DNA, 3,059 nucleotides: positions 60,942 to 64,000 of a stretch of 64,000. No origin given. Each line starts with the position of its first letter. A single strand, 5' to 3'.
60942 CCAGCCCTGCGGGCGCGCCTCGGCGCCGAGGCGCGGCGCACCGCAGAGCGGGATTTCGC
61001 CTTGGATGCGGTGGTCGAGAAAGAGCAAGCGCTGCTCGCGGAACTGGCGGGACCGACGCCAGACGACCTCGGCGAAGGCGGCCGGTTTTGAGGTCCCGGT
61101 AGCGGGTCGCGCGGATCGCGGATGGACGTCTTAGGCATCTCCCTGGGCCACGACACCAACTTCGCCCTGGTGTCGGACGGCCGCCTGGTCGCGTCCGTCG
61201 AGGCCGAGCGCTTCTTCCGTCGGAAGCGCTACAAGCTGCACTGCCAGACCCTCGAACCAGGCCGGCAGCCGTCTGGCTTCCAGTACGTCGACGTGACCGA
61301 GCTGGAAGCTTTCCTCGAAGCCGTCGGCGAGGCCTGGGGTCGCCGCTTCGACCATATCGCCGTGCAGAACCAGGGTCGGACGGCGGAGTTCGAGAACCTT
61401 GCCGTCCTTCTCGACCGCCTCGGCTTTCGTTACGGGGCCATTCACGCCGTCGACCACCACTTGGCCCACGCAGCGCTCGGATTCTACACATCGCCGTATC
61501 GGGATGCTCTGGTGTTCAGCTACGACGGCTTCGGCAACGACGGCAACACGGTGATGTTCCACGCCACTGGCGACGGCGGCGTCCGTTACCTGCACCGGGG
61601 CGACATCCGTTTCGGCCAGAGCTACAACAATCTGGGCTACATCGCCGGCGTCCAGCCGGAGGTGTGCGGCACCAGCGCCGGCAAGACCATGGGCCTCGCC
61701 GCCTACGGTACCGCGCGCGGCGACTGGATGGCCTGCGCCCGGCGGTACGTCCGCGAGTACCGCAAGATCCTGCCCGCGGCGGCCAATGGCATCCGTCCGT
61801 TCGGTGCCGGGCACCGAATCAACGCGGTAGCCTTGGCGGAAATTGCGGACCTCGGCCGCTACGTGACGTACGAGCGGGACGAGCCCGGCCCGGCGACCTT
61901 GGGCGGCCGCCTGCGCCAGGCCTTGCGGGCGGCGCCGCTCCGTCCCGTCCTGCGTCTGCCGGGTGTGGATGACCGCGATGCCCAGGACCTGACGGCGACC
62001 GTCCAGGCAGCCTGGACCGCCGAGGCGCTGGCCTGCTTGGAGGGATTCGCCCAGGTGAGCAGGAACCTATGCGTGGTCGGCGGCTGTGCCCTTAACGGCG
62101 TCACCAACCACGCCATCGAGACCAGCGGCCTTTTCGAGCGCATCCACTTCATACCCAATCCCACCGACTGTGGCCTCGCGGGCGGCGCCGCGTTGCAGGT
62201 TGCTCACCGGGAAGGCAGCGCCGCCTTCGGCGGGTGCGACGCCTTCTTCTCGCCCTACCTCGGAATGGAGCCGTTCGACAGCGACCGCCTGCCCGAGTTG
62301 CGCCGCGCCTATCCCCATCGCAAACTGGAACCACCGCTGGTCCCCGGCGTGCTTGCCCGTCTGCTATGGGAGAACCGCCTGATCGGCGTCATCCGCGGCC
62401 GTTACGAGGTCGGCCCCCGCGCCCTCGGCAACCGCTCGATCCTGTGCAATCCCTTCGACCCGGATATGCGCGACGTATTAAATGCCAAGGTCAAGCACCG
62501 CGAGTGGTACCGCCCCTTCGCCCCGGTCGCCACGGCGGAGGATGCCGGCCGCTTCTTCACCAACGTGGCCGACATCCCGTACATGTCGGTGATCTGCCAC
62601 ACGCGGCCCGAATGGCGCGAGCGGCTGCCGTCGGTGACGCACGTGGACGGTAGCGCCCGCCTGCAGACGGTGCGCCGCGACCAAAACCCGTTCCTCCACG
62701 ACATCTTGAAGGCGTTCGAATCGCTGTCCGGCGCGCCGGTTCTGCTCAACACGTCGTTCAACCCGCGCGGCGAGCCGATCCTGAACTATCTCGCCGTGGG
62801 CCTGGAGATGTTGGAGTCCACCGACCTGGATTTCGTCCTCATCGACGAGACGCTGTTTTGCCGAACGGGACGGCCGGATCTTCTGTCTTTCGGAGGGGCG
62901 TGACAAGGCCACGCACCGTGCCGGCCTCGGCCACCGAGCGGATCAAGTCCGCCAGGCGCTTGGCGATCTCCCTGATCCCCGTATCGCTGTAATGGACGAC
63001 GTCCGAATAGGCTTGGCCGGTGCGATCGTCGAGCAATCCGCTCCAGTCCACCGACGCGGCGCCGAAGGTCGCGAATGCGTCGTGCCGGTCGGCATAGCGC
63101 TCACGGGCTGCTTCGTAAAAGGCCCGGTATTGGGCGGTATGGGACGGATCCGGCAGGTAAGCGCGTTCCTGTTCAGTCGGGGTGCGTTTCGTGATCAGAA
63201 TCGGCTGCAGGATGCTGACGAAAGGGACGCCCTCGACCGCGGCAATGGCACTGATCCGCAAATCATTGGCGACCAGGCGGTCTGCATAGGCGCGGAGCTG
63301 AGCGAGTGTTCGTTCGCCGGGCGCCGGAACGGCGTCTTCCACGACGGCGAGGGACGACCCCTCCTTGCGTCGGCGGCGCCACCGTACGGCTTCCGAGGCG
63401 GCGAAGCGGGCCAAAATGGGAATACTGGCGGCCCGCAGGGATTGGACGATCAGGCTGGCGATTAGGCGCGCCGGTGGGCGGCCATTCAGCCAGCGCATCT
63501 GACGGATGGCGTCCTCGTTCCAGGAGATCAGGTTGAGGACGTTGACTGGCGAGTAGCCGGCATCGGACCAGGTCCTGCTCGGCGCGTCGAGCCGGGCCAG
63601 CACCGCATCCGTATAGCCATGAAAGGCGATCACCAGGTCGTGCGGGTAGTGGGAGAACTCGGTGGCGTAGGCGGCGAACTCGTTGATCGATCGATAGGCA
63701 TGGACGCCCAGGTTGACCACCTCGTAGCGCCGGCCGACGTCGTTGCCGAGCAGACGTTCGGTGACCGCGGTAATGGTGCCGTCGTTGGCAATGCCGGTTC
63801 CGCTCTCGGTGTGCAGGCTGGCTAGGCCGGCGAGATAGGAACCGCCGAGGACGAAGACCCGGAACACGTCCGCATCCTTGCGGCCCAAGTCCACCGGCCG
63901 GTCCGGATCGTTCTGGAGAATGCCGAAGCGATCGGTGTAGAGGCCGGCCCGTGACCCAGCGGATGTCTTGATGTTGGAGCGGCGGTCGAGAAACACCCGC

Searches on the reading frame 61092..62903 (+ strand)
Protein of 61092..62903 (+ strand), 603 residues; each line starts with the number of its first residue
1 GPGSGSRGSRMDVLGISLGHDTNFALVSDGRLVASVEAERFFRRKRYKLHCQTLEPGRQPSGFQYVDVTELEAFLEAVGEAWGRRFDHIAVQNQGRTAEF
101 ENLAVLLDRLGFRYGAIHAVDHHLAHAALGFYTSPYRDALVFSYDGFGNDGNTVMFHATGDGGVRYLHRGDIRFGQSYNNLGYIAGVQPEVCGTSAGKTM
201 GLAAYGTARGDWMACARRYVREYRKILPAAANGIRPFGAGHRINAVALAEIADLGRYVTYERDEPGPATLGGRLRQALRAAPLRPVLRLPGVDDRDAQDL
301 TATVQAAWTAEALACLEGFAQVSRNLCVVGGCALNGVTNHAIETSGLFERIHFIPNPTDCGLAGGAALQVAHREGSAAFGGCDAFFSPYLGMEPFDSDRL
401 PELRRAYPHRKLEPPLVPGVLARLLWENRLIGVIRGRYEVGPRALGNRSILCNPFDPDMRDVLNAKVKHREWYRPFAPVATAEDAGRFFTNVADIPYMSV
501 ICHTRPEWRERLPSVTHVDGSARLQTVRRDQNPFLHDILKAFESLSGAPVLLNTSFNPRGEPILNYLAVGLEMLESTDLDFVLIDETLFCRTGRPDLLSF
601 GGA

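Call 13: search_protein_families(library=pfam, proteins=[window:61092-62903:+])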
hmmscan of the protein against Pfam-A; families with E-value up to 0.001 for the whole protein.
window:61092-62903:+ (603 aa): 2 families
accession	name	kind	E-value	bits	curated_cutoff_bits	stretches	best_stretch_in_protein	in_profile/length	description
PF16861.10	Carbam_trans_C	-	2.3e-60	203.4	27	1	422-589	1-168/170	Carbamoyltransferase C-terminus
PF02543.21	Carbam_trans_N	-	1.4e-24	87.6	24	2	299-368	275-346/346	Carbamoyltransferase N-terminus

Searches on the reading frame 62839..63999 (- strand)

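Call 13: search_protein_families(library=pfam, proteins=[window:62839-63999:-])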
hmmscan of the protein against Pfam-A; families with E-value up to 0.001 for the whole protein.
window:62839-63999:- (386 aa): 0 families

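Call 82: search_protein_families(library=pfam, proteins=[window:62839-63999:-], max_evalue=0.01)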
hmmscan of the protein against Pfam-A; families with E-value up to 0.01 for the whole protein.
window:62839-63999:- (386 aa): 1 family
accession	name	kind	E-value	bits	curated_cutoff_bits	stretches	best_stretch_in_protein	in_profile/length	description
PF13472.12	Lipase_GDSL_2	-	0.0082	17.1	32.9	0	51-266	2-152/178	GDSL-like Lipase/Acylhydrolase family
